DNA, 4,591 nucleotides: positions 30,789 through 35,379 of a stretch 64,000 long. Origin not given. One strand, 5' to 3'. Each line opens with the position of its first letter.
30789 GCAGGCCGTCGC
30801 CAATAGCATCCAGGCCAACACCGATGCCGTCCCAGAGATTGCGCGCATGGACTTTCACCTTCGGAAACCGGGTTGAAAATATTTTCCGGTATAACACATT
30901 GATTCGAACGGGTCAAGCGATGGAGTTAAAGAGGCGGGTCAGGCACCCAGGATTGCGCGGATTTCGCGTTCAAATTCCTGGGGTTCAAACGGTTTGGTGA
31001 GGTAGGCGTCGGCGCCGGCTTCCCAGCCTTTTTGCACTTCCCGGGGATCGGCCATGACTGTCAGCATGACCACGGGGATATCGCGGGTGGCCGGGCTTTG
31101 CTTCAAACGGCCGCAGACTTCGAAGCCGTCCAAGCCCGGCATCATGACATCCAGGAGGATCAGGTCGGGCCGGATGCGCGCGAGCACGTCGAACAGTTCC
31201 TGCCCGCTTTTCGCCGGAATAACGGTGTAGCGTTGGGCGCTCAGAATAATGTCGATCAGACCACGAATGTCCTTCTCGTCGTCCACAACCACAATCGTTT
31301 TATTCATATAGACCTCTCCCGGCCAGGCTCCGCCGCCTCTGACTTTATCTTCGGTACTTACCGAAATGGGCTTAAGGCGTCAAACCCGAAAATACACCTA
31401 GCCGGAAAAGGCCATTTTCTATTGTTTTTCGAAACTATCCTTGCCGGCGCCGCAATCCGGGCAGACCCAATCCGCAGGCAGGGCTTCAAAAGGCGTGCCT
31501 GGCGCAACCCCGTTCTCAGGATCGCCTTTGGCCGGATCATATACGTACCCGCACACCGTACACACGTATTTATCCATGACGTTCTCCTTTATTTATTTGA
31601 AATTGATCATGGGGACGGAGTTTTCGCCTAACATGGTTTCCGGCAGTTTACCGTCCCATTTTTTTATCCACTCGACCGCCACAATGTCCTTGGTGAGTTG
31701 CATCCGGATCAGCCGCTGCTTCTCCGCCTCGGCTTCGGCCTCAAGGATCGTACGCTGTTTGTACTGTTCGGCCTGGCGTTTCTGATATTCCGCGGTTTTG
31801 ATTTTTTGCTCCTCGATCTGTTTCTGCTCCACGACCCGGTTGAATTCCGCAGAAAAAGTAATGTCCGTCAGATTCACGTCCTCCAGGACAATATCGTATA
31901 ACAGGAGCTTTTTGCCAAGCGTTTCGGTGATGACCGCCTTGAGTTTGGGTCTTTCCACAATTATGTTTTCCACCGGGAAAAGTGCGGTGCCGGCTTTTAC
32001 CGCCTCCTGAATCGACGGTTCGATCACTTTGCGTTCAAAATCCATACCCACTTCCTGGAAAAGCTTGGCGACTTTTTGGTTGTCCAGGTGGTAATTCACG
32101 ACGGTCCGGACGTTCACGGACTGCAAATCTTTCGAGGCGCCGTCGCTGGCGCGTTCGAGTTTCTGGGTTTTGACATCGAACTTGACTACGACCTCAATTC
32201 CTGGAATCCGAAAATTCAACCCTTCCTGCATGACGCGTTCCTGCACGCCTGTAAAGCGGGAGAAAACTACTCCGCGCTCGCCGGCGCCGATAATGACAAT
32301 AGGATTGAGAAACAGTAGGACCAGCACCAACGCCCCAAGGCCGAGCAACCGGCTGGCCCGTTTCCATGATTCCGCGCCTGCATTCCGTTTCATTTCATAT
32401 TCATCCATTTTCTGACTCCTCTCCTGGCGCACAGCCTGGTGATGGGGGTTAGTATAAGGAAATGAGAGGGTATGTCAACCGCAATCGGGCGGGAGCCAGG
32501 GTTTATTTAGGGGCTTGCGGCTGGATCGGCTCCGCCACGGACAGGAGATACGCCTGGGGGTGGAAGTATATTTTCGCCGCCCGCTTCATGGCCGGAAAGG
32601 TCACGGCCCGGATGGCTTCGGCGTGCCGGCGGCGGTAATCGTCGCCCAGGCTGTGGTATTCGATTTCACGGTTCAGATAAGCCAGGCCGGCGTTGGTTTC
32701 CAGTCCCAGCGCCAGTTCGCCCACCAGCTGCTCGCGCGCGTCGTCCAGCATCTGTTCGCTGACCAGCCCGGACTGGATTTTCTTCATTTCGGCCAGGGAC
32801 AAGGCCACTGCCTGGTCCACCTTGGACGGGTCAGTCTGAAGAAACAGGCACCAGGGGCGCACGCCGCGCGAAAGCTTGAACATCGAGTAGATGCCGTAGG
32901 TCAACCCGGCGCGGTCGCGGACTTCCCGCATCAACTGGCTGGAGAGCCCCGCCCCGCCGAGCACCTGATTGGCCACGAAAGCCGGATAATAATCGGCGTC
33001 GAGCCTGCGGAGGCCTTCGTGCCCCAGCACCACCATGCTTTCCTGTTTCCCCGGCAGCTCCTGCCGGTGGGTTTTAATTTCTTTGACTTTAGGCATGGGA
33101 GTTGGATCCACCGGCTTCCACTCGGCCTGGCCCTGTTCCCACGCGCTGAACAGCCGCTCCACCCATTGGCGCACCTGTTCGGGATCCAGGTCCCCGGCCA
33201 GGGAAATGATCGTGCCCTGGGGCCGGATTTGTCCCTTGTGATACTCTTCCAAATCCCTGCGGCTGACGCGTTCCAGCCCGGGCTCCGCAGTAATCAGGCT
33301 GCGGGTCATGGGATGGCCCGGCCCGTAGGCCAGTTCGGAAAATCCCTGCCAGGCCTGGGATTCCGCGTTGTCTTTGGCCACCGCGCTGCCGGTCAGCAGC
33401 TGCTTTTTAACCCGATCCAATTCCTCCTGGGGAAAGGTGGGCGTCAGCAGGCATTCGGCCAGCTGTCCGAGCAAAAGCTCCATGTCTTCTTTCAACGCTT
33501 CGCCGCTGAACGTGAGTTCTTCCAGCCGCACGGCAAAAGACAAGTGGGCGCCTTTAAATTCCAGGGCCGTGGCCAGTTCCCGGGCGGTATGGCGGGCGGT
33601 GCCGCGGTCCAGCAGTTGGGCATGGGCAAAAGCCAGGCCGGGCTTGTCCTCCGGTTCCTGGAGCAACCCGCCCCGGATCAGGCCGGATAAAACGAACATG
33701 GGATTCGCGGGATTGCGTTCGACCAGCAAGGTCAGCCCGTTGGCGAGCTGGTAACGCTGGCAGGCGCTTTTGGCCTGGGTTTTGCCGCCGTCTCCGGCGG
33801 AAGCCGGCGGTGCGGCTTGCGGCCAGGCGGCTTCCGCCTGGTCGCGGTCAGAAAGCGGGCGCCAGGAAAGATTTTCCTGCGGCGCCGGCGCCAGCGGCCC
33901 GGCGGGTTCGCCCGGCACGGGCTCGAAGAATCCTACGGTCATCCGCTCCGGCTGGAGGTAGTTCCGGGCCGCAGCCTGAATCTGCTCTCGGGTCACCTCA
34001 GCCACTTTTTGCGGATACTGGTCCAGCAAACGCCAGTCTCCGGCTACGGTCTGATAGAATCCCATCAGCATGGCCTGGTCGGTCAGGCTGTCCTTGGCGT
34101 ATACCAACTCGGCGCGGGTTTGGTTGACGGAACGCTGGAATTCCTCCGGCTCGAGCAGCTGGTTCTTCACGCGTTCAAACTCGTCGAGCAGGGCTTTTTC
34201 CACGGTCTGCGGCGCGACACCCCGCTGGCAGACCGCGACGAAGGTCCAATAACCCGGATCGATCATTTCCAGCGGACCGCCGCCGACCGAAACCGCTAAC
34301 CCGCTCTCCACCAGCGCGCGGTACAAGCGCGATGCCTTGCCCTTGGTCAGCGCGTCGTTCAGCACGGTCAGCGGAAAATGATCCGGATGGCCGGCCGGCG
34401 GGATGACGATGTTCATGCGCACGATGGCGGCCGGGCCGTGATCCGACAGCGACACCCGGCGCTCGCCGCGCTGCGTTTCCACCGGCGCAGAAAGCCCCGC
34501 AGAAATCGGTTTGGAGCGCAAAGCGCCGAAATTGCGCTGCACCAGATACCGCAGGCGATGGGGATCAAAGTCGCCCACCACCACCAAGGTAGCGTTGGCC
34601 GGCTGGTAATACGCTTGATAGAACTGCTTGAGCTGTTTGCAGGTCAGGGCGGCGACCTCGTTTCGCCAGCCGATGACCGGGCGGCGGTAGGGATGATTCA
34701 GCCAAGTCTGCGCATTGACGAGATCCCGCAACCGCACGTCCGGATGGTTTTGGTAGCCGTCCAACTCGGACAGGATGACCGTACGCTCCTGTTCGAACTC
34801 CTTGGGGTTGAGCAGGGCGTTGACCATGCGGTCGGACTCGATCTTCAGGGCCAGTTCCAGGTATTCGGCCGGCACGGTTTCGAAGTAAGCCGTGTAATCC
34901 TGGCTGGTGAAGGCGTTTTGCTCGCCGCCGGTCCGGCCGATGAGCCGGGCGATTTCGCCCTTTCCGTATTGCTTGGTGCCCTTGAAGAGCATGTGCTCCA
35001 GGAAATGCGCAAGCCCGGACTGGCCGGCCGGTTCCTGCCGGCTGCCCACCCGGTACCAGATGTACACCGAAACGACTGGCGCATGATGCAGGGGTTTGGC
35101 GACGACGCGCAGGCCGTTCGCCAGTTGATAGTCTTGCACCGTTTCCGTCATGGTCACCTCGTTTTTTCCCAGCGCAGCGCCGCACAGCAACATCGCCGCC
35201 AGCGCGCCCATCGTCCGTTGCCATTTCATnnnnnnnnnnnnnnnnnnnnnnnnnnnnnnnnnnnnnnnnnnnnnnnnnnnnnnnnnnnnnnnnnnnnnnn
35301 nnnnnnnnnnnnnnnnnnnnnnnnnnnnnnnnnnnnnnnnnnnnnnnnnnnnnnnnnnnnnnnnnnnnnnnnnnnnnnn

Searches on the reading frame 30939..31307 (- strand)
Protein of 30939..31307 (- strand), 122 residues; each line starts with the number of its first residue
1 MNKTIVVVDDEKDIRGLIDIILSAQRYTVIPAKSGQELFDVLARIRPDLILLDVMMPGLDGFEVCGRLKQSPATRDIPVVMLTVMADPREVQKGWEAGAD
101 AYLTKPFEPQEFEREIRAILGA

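Call 24: search_protein_families(library=pfam, proteins=[window:30939-31307:-], max_evalue=0.001)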
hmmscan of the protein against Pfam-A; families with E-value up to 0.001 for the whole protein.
window:30939-31307:- (122 aa): 1 family
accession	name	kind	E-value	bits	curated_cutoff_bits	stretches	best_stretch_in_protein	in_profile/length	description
PF00072.30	Response_reg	-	4.4e-27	94.9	30.2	1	5-116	1-110/111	Response regulator receiver domain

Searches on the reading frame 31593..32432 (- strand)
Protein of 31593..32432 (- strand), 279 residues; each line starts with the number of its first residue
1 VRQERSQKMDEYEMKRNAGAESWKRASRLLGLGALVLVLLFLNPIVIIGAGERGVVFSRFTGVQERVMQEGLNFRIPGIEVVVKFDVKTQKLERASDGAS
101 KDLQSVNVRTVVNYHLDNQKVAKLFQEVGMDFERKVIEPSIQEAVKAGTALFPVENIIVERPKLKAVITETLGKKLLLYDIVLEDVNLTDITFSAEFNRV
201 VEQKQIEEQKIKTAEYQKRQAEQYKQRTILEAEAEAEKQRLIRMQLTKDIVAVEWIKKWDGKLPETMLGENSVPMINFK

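Call 22: search_protein_families(library=pfam, proteins=[window:31593-32432:-], max_evalue=0.001)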
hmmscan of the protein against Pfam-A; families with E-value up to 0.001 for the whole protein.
window:31593-32432:- (279 aa): 1 family
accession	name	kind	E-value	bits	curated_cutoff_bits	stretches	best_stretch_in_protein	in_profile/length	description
PF01145.31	Band_7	-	2e-28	100.1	23.6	1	47-222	2-173/176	SPFH domain / Band 7 family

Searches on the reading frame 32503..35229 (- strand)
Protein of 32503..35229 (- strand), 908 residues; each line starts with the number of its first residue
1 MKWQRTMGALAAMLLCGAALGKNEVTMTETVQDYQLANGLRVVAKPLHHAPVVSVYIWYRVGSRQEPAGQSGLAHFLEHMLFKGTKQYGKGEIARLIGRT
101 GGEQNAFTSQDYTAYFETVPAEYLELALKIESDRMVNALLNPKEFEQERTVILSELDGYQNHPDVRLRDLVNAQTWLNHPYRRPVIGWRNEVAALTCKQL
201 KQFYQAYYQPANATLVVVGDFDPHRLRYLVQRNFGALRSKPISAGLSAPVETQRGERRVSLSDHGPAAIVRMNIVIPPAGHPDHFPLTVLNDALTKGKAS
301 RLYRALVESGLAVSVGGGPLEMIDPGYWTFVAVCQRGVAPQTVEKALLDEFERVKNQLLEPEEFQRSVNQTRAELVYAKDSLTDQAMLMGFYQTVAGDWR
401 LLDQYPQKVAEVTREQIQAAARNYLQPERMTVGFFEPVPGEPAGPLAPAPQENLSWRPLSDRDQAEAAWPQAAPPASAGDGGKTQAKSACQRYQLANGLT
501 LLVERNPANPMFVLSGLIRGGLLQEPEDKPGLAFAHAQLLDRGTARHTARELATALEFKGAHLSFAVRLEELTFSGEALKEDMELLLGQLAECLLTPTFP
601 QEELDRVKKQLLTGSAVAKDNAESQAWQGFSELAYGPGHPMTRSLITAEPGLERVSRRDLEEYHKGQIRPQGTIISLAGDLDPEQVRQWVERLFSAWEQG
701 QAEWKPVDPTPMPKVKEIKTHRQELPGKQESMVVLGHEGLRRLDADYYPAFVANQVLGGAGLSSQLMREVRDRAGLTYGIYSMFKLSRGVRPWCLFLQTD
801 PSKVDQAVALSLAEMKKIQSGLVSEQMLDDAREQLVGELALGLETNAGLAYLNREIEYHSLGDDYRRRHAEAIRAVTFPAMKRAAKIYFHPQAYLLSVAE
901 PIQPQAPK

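Call 84: search_protein_families(library=pfam, proteins=[window:32503-35229:-], max_evalue=0.0001)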
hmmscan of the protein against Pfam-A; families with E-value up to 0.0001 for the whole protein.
window:32503-35229:- (908 aa): 2 families
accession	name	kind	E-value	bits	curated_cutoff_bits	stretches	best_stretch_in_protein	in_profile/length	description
PF05193.26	Peptidase_M16_C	-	1.7e-64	217.5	23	2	195-370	2-180/181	Peptidase M16 inactive domain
PF00675.25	Peptidase_M16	-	1.6e-45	155.1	22.3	2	42-186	2-146/149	Insulinase (Peptidase family M16)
